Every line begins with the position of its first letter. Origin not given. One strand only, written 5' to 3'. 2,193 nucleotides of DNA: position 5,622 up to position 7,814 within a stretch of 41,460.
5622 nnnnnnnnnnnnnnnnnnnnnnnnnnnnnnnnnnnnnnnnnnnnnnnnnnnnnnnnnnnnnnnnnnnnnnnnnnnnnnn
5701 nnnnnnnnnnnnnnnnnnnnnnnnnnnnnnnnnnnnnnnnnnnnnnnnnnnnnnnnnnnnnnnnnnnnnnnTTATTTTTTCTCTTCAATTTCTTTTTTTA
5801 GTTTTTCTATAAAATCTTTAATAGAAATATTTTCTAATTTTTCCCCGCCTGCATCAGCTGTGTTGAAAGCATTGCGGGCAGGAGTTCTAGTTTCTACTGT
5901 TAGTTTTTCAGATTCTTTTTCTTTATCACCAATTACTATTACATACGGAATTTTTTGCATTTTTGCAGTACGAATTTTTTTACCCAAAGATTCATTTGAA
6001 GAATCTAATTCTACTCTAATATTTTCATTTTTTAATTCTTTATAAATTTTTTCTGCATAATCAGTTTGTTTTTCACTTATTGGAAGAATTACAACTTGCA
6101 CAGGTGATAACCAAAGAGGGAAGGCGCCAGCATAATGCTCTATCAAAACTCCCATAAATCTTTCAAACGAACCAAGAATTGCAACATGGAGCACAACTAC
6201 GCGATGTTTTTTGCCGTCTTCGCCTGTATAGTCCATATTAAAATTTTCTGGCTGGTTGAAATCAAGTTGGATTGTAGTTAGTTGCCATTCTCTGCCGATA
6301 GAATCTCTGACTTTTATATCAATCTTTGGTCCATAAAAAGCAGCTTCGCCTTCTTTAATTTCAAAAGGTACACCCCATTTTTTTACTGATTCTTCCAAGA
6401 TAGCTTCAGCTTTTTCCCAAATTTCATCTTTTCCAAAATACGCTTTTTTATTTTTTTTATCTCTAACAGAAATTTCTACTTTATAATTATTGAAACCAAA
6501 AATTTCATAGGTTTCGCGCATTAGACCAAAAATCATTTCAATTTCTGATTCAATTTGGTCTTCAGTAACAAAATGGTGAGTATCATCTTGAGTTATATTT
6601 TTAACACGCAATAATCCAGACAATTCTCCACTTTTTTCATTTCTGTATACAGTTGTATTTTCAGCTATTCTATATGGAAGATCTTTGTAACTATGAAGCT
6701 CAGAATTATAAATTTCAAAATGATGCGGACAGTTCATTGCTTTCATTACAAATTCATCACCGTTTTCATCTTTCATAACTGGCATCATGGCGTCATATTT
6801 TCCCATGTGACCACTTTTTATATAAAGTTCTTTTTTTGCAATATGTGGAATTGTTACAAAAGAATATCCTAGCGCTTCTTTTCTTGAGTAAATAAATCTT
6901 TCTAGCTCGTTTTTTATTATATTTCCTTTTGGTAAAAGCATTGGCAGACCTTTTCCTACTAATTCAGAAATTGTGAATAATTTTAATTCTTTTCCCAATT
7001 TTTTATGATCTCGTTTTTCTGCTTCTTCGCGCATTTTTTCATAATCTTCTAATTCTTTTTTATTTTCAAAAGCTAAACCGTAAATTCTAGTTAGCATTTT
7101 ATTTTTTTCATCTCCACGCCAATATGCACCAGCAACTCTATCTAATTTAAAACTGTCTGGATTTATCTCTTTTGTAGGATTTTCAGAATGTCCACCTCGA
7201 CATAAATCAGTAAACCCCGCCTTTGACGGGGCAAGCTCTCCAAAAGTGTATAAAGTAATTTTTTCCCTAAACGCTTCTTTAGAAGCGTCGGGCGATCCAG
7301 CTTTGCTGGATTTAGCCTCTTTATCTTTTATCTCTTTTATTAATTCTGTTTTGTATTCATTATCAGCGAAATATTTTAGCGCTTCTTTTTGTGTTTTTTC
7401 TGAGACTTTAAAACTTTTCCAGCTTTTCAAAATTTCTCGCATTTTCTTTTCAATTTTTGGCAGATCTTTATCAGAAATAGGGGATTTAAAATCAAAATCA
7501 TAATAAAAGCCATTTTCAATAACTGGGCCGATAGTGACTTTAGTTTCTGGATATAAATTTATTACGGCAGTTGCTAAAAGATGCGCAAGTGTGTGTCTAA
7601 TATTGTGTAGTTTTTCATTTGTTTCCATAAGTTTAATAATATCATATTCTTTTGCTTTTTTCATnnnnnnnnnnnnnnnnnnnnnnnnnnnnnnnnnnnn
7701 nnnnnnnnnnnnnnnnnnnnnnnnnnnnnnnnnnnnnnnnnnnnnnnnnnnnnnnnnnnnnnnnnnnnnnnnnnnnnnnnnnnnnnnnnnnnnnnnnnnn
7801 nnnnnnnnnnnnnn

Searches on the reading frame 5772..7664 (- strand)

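Call 9: search_protein_families(library=pfam, proteins=[window:5772-7664:-])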
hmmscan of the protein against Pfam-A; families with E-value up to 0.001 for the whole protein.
window:5772-7664:- (630 aa): 3 families
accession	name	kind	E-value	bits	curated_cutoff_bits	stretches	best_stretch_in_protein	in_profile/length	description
PF00587.30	tRNA-synt_2b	-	1.1e-44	153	29.3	1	297-511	3-179/179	tRNA synthetase class II core domain (G, H, P, S and T)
PF03129.25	HGTP_anticodon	-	1.5e-25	89.6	21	1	523-624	1-93/94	Anticodon binding domain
PF07973.19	tRNA_SAD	-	1.8e-06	28.3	24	1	136-195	1-44/44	Threonyl and Alanyl tRNA synthetase second additional domain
